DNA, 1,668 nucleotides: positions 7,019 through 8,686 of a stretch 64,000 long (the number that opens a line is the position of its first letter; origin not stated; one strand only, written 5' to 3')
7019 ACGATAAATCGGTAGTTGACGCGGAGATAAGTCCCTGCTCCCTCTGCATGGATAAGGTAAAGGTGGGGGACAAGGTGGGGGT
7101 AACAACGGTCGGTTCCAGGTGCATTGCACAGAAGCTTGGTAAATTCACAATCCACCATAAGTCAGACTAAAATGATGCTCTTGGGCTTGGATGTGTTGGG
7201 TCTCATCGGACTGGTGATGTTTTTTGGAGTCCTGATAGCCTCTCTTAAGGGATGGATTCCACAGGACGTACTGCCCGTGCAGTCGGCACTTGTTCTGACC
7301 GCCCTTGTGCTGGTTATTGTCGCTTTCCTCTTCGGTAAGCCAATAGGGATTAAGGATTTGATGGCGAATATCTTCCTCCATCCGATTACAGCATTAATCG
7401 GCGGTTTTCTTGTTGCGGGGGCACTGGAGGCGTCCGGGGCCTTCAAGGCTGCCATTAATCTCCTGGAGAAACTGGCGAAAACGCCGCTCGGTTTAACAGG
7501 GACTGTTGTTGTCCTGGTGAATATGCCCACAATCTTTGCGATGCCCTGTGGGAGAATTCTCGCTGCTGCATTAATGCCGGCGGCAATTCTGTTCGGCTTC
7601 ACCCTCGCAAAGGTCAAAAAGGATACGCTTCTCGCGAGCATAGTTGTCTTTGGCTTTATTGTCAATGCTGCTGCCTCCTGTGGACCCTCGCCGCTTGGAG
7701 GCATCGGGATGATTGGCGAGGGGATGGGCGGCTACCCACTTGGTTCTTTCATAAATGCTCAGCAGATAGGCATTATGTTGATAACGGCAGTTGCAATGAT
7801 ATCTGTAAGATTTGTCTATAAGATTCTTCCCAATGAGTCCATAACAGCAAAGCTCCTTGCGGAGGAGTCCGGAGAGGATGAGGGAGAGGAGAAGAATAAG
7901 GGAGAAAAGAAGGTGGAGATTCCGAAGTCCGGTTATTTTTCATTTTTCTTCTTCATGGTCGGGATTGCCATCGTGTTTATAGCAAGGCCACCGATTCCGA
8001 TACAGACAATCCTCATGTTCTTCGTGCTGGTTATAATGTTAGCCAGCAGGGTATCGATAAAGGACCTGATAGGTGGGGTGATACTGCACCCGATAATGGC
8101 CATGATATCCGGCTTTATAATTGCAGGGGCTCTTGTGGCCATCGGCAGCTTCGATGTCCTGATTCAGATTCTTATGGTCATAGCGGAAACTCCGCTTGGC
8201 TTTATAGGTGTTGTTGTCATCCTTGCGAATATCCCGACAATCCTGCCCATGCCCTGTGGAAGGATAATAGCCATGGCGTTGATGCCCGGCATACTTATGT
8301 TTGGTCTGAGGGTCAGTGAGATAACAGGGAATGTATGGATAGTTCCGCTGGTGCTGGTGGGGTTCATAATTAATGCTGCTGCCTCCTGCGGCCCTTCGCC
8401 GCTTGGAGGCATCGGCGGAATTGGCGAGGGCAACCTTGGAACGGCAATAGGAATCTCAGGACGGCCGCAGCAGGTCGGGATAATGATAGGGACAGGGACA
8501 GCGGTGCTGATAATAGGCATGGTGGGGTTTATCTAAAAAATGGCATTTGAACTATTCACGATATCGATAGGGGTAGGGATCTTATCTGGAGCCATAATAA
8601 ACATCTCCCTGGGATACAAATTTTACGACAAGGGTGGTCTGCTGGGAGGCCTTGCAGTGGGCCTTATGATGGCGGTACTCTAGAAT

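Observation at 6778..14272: Thirteen-gene, translationally coupled operon combining HdrB/HdrC-like, NapH-like, CcdA/DsbD-like, membrane-anchored ferredoxin-like proteins and a Cys-motif transporter: candidate undescribed membrane thiol/sulfur redox system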

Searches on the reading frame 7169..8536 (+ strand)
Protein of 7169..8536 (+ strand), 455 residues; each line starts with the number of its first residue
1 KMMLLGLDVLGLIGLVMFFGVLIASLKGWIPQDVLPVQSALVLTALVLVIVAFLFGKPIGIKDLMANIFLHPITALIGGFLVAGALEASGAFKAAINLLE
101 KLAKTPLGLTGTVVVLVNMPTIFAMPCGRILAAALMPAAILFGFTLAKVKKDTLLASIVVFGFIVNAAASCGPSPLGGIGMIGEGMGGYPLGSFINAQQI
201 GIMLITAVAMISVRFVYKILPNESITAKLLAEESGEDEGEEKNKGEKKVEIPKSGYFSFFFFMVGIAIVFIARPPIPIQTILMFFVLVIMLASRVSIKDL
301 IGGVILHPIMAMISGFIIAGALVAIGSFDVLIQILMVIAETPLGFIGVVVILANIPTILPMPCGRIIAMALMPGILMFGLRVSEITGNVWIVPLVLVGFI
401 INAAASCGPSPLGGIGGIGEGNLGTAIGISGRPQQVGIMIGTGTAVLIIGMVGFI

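Call 4: search_protein_families(library=pfam, proteins=[window:7169-8536:+], max_evalue=0.1)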
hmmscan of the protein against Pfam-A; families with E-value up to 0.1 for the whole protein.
window:7169-8536:+ (455 aa): 1 family
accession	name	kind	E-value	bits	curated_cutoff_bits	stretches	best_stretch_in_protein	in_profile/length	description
PF03600.22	CitMHS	-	0.079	12.5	31.9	0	44-411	14-328/336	Citrate transporter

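Call 6: search_protein_families(library=ncbifam, proteins=[window:7169-8536:+], max_evalue=0.1)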
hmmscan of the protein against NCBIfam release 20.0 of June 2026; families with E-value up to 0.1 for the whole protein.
window:7169-8536:+ (455 aa): 2 families
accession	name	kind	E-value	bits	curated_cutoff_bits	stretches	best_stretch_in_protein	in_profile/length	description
NF006942.0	PRK09424.1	equivalog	0.0021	16.8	383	1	241-339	386-485/510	Re/Si-specific NAD(P)(+) transhydrogenase subunit alpha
NF047882.1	PA0050_fam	equivalog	0.078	13.1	45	0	151-171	2-22/45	PA0050 family protein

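Call 8: find_homologous_proteins(query=window:7169-8536:+)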
Query window:7169-8536:+ (455 aa): 545 proteins with E <= 0.001 among 8000 candidates; the best 120 are listed.
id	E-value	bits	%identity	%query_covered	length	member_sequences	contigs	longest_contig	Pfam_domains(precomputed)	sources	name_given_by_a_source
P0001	2.1e-257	872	94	100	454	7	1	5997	-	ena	-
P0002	5.7e-253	858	94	100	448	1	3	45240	-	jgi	-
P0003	2.9e-252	856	93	100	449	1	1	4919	-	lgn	-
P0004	6.0e-252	854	93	100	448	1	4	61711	-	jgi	-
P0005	1.2e-250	850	93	100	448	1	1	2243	-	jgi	-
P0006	2.8e-245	833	90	97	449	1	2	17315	-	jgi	-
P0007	2.1e-239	813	87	96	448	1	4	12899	-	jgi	-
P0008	1.4e-229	781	83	96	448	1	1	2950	-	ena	-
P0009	9.6e-210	715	74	99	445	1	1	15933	-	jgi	-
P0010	1.0e-209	715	74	99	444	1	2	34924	-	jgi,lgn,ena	-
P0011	3.2e-208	710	75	99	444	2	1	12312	-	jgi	jgi:hypothetical protein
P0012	5.9e-208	710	74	99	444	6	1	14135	-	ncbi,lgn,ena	-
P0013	1.7e-207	708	74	99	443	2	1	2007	-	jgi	jgi:hypothetical protein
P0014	2.2e-204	698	74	99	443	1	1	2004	-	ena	-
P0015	4.6e-204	697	75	96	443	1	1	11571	-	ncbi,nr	ncbi:MAG: hypothetical protein U9Q22_05165 [Candidatus Altiarchaeota archaeon]|nr:hypothetical prote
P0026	9.4e-189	646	66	99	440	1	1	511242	-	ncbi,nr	ncbi:MAG: hypothetical protein GF416_03045 [Candidatus Altiarchaeales archaeon]|nr:hypothetical prot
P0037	5.0e-125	436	51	97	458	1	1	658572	-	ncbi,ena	-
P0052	8.8e-122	426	47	98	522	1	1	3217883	-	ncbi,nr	ncbi:MAG: hypothetical protein JSV56_09260 [Methanomassiliicoccales archaeon]|nr:MAG: hypothetical p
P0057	1.8e-120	421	51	94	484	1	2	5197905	-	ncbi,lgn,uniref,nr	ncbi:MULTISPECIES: hypothetical protein [Desulfobacula]|uniref:Conserved uncharacterized protein n=2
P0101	3.3e-112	394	47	99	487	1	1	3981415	-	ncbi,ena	-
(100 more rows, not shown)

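Call 11: find_related_loci(query=A1, collection=genome_contigs, flank=10000)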
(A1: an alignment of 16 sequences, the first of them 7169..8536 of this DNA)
Query A1 (455 aa) in genome_contigs; peptide patterns used: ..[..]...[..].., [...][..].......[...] (x = any residue, [..] = any of these).
345 stretches matched a pattern; 58 encode a relative of the query (tblastn E <= 1e-3); 57 distinct loci.
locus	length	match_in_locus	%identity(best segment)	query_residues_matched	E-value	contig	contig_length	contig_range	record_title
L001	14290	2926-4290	95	1-455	0e+0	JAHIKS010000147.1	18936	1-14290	MAG: Candidatus Altiarchaeota archaeon isolate KR13_N1.mb.66 KR13_N1.mb.66_k141_255748, whole genome shotgun sequence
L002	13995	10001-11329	74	7-455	0e+0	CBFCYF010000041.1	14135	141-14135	MAG TPA_asm: uncultured archaeon isolate SRR26215687_concoct_40 genome assembly, contig: ERZ25073490.1943, whole genome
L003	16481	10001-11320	71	7-455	0e+0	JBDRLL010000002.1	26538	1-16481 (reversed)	MAG: Candidatus Altiarchaeota archaeon isolate MEGAHIT-group-1.775 k141_9769976, whole genome shotgun sequence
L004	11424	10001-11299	72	22-455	0e+0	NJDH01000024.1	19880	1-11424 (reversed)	MAG: Candidatus Altiarchaeales archaeon ex4484_96 ex4484_96_scaffold_4021_length_19880__count_2075, whole genome shotgun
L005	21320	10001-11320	66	7-455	3e-180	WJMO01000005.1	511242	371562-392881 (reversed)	MAG: Candidatus Altiarchaeales archaeon isolate Bin_400 k141_810232, whole genome shotgun sequence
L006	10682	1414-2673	71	21-446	2e-180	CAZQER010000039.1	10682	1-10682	MAG TPA_asm: uncultured archaeon isolate binchicken_co6_257 genome assembly, contig: NODE_7558_length_10682_cov_11.57495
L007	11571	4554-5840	75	21-455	6e-179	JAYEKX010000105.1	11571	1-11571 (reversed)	MAG: Candidatus Altiarchaeota archaeon isolate MAG126 MAG126_105, whole genome shotgun sequence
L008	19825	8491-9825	69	7-453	1e-169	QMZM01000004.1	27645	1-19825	MAG: Candidatus Altiarchaeales archaeon isolate B22_G2 B22_Guay2_scaffold_00137, whole genome shotgun sequence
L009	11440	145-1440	73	21-455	2e-167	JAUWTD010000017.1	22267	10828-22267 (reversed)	MAG: Candidatus Altiarchaeota archaeon isolate CSMAG_2571 CSMAG_2571_k127_514545_length_22267_cov_78.8125, whole genome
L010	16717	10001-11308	54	7-455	2e-142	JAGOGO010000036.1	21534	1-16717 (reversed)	MAG: Deltaproteobacteria bacterium isolate Go_SlDig_bin_103 Go_SlDig_6896_length_21534_cov_7.585136, whole genome shotgu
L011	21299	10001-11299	48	7-453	3e-131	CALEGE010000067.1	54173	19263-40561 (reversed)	MAG TPA_asm: uncultured Spirochaetia bacterium isolate SRR1562008_bin.80_CONCOCT_v1.1_MAG genome assembly, contig: ERZ72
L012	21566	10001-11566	47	9-452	3e-116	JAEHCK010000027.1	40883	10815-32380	MAG: Thermoplasmata archaeon isolate SG225.bin14 k141_2394706_length_40883_cov_18.9894, whole genome shotgun sequence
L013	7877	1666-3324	48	9-452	3e-116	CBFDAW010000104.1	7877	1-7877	MAG TPA_asm: uncultured Thermoplasmata archaeon isolate SRR26215686_concoct_192 genome assembly, contig: ERZ25073477.755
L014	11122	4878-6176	47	7-453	2e-114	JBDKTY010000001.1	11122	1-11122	MAG: Syntrophobacter sp. isolate 7_bin.95 c_000000004032, whole genome shotgun sequence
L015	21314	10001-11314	47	4-455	3e-110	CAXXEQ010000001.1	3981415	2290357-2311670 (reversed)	MAG: Desulfomonilaceae bacterium isolate 8deb2ff7-9cb5-4438-9dd6-cb8d27c5cb84 genome assembly, contig: contig_1, whole g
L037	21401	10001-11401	39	5-451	5e-66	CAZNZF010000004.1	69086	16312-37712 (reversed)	MAG TPA_asm: uncultured bacterium isolate SRP214966_co4_317 genome assembly, contig: NODE_165_length_69086_cov_9.042242,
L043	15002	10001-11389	37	8-449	8e-62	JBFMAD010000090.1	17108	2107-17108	MAG: Planctomycetota bacterium isolate MAG129 MAG129_90, whole genome shotgun sequence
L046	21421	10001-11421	57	9-452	2e-60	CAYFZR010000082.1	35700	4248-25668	MAG TPA_asm: uncultured archaeon isolate ERP108616_co1_421 genome assembly, contig: k119_1073008, whole genome shotgun s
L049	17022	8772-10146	49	9-452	2e-67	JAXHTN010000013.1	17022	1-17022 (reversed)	MAG: Halobacteriota archaeon isolate MAG25_tar_biofilm MAG25_13, whole genome shotgun sequence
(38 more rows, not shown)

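Call 14: find_encoding_contigs(protein=P0057, flank=10000, max_places=2)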
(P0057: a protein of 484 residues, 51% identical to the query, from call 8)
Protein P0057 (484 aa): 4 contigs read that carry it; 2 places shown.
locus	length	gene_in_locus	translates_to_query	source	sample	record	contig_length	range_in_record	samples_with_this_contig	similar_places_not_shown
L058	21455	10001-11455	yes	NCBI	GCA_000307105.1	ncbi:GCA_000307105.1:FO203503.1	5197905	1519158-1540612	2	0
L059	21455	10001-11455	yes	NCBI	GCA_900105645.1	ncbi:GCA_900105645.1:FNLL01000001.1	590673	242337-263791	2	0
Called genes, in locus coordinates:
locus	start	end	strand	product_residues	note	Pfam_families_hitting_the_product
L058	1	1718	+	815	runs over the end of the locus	-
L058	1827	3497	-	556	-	PF00158:Sigma54_activat, PF14532:Sigma54_activ_2, PF07728:AAA_5 (weak), PF00004:AAA (weak), PF25601:AAA_lid_14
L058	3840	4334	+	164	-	PF01883:FeS_assembly_P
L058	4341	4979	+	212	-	PF13386:DsbD_2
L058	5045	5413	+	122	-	-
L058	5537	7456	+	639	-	PF12838:Fer4_7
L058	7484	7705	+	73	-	-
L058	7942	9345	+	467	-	PF12838:Fer4_7 (weak)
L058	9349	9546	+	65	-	-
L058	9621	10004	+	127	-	-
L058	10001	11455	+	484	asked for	-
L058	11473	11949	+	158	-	-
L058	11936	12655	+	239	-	-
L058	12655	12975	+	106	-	PF12838:Fer4_7 (faint), PF13187:Fer4_9 (faint), PF13183:Fer4_8 (weak), PF13534:Fer4_17 (weak)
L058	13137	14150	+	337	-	PF13623:SurA_N_2, PF13624:SurA_N_3, PF13145:Rotamase_2, PF13616:Rotamase_3, PF00639:Rotamase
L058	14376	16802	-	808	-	-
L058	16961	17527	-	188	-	PF08207:EFP_N, PF01132:EFP, PF09285:Elong-fact-P_C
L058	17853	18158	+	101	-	PF03992:ABM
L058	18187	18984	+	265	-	PF02110:HK, PF08543:Phos_pyr_kin (weak), PF01256:Carb_kinase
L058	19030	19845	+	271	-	PF08543:Phos_pyr_kin, PF00294:PfkB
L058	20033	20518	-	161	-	PF09831:DUF2058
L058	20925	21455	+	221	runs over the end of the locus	PF00160:Pro_isomerase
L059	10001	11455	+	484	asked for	-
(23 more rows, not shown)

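Call 15: find_encoding_contigs(protein=P0052, flank=10000, max_places=2)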
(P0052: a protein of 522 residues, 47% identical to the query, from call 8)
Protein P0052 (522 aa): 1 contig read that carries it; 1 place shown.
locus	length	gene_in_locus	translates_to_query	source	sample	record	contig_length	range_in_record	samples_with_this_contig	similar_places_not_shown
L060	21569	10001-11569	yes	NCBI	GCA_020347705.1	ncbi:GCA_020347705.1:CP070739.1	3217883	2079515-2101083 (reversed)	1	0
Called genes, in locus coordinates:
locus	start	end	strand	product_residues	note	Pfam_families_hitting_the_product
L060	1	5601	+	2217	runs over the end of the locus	PF25788:Ig_Rha78A_N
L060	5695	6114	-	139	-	PF01641:SelR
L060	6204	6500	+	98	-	PF04010:DUF357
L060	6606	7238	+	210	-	-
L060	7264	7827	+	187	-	PF13187:Fer4_9 (faint), PF12838:Fer4_7 (faint), PF25160:LdpA_Fe-S-bd (faint)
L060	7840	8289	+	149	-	PF00037:Fer4 (faint), PF12837:Fer4_6 (faint), PF12838:Fer4_7 (weak), PF13187:Fer4_9 (weak), PF13484:Fer4_16 (faint)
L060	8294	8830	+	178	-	PF13746:Fer4_18 (faint), PF13237:Fer4_10, PF00037:Fer4 (faint), PF12800:Fer4_4 (faint), PF12838:Fer4_7 (weak), PF13183:Fer4_8, PF13187:Fer4_9, PF13534:Fer4_17 (weak), +1 more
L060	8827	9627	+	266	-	PF02754:CCG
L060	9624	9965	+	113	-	-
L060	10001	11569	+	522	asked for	-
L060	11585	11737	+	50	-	-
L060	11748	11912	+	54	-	-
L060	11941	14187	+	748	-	PF00070:Pyr_redox (faint), PF12801:Fer4_5, PF13237:Fer4_10 (weak), PF13187:Fer4_9 (weak), PF14691:Fer4_20, PF01266:DAO (weak), PF07992:Pyr_redox_2, PF13450:NAD_binding_8, +5 more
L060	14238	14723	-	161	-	PF26481:DUF8154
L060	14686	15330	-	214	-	PF12802:MarR_2 (weak), PF01909:NTP_transf_2, PF18765:Polbeta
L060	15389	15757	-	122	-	PF25948:DUF7986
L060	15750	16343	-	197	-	PF07929:PRiA4_ORF3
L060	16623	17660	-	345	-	PF02661:Fic, PF01047:MarR (weak), PF08279:HTH_11 (weak), PF12802:MarR_2 (weak), PF13412:HTH_24 (weak)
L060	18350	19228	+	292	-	-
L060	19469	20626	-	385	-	-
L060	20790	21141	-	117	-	PF01943:Polysacc_synt, PF13440:Polysacc_synt_3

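Call 17: search_solved_structures(query=A1, max_evalue=10)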
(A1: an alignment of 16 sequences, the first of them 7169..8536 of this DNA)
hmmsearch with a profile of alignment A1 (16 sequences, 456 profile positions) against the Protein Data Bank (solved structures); distinct sequences matched with E-value up to 10: 0.

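Call 27: search_protein_families(library=pfam, proteins=[L058:3840-4334:+, L058:4341-4979:+, L058:5045-5413:+, L058:5537-7456:+, L058:7484-7705:+, L058:7942-9345:+, L058:9349-9546:+, L058:9621-10004:+, L060:11941-14187:+, L060:6606-7238:+], max_evalue=0.01)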
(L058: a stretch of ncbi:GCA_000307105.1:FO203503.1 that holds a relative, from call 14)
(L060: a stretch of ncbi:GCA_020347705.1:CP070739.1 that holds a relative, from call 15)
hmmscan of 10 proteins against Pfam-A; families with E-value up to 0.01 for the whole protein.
L058:3840-4334:+ (164 aa): 1 family
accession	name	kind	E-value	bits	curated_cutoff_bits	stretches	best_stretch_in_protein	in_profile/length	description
PF01883.24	FeS_assembly_P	-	5.4e-14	52.7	23.5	1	61-129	2-71/73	Iron-sulfur cluster assembly protein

L058:4341-4979:+ (212 aa): 1 family
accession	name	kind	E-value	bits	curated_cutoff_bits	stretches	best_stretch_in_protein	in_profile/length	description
PF13386.12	DsbD_2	-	1.2e-20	74.7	24.9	1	13-199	3-196/199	Cytochrome C biogenesis protein transmembrane region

L058:5045-5413:+ (122 aa): 0 families

L058:5537-7456:+ (639 aa): 5 families
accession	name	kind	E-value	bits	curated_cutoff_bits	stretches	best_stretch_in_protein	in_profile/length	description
PF12838.12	Fer4_7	-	6e-09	36.7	27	1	388-447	2-51/52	4Fe-4S dicluster domain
PF13484.11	Fer4_16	-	0.00018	22.6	30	1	388-447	2-66/66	4Fe-4S double cluster binding domain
PF12837.12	Fer4_6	-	0.00066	20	25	0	388-403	9-24/24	4Fe-4S binding domain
PF00037.32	Fer4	-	0.0024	18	21.1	1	388-403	8-23/24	4Fe-4S binding domain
PF13237.11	Fer4_10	-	0.0056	17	25.5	0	387-440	8-52/53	4Fe-4S dicluster domain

L058:7484-7705:+ (73 aa): 0 families

L058:7942-9345:+ (467 aa): 4 families
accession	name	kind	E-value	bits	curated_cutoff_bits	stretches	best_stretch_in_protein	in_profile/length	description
PF12838.12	Fer4_7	-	2.3e-06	28.4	27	1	360-416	2-51/52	4Fe-4S dicluster domain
PF13187.11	Fer4_9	-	0.00046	20.6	27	0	358-375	35-52/52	4Fe-4S dicluster domain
PF00037.32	Fer4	-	0.0015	18.7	21.1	1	357-375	5-23/24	4Fe-4S binding domain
PF14697.11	Fer4_21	-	0.006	17.1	35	0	356-375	37-57/59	4Fe-4S dicluster domain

L058:9349-9546:+ (65 aa): 0 families

L058:9621-10004:+ (127 aa): 0 families

L060:11941-14187:+ (748 aa): 28 families (the best 25 are shown)
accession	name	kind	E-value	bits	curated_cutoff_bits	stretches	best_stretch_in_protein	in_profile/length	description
PF14691.11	Fer4_20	-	7.4e-35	119.6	25.8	1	315-418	1-107/113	Dihydroprymidine dehydrogenase domain II, 4Fe-4S cluster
PF07992.20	Pyr_redox_2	-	2.5e-30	106.3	26.1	1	432-727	1-289/291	Pyridine nucleotide-disulphide oxidoreductase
PF12801.12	Fer4_5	-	2.6e-16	59.7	22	2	68-111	5-48/48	4Fe-4S binding domain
PF13738.12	Pyr_redox_3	-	8.1e-09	35.6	30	1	521-713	128-305/305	Pyridine nucleotide-disulphide oxidoreductase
PF13187.11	Fer4_9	-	5.2e-08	33.2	27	2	213-297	1-48/52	4Fe-4S dicluster domain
PF13450.12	NAD_binding_8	-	6.2e-08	33.2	21.9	1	436-469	1-34/68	NAD(P)-binding Rossmann-like domain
PF13237.11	Fer4_10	-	6.5e-08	32.8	25.5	1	211-297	6-53/53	4Fe-4S dicluster domain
PF12838.12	Fer4_7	-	3.5e-07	31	27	2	286-352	2-50/52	4Fe-4S dicluster domain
PF01262.27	AlaDh_PNT_C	-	2.5e-06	27.5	23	0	563-591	29-57/214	Alanine dehydrogenase/PNT, C-terminal domain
PF13183.11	Fer4_8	-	2.9e-06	28.2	27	1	285-352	4-66/68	4Fe-4S dicluster domain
PF00070.33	Pyr_redox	-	4e-06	27.7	22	2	433-464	1-32/82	Pyridine nucleotide-disulphide oxidoreductase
PF01266.30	DAO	-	5.4e-06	26.6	27.9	1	433-465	1-33/353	FAD dependent oxidoreductase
PF13746.11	Fer4_18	-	2.3e-05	25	27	0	209-238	56-85/114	4Fe-4S dicluster domain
PF01494.25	FAD_binding_3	-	4.4e-05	23.3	22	1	433-462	3-32/349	FAD binding domain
PF12831.13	FAD_oxidored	-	5.7e-05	23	27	1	434-473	2-41/416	FAD dependent oxidoreductase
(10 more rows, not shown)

L060:6606-7238:+ (210 aa): 5 families
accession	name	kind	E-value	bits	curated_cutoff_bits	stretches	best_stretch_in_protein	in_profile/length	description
PF13237.11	Fer4_10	-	5.7e-05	23.4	25.5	0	49-76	6-22/53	4Fe-4S dicluster domain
PF13187.11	Fer4_9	-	0.00016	22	27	0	51-63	36-48/52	4Fe-4S dicluster domain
PF13183.11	Fer4_8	-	0.00018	22.4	27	0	51-70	4-17/68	4Fe-4S dicluster domain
PF14691.11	Fer4_20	-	0.00019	21.7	25.8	0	184-207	30-53/113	Dihydroprymidine dehydrogenase domain II, 4Fe-4S cluster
PF12838.12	Fer4_7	-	0.00066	20.5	27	0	48-65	34-51/52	4Fe-4S dicluster domain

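Call 28: predict_structure(alignment_id=A1)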
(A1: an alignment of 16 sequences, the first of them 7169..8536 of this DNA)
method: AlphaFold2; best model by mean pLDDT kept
length: 455 residues; sequences in the alignment: 16
mean_pLDDT: 84.7   pTM: 0.85
mean pLDDT of the five models: 84.7, 84.4, 77.6, 76.9, 76.8
residues with pLDDT >= 90: 185; 70-90: 223; 50-70: 30; < 50: 17
segments of 3 or more residues with pLDDT < 50: 1-3, 235-248
pLDDT, mean of each block of 10 residues (from residue 1): 62 95 91 89 94 87 68 73 85 87 88 90 81 85 89 91 92 81 87 88 94 91 71 48 42 88 86 82 90 84 72 89 93 93 92 92 88 94 91 94 91 81 85 93 90 77
secondary structure, 60 per line:
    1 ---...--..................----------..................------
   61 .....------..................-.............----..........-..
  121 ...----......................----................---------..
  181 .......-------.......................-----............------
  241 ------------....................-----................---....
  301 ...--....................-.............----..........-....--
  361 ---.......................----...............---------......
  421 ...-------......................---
elements in order: H9-26 H37-54 H61-65 H72-89 H91-103 H108-117 H119-123 H128-149 H154-169 H179-187 H195-217 H223-234 H253-272 H278-293 H297-303 H306-325 H327-339 H344-353 H355-358 H364-386 H391-405 H415-423 H431-452
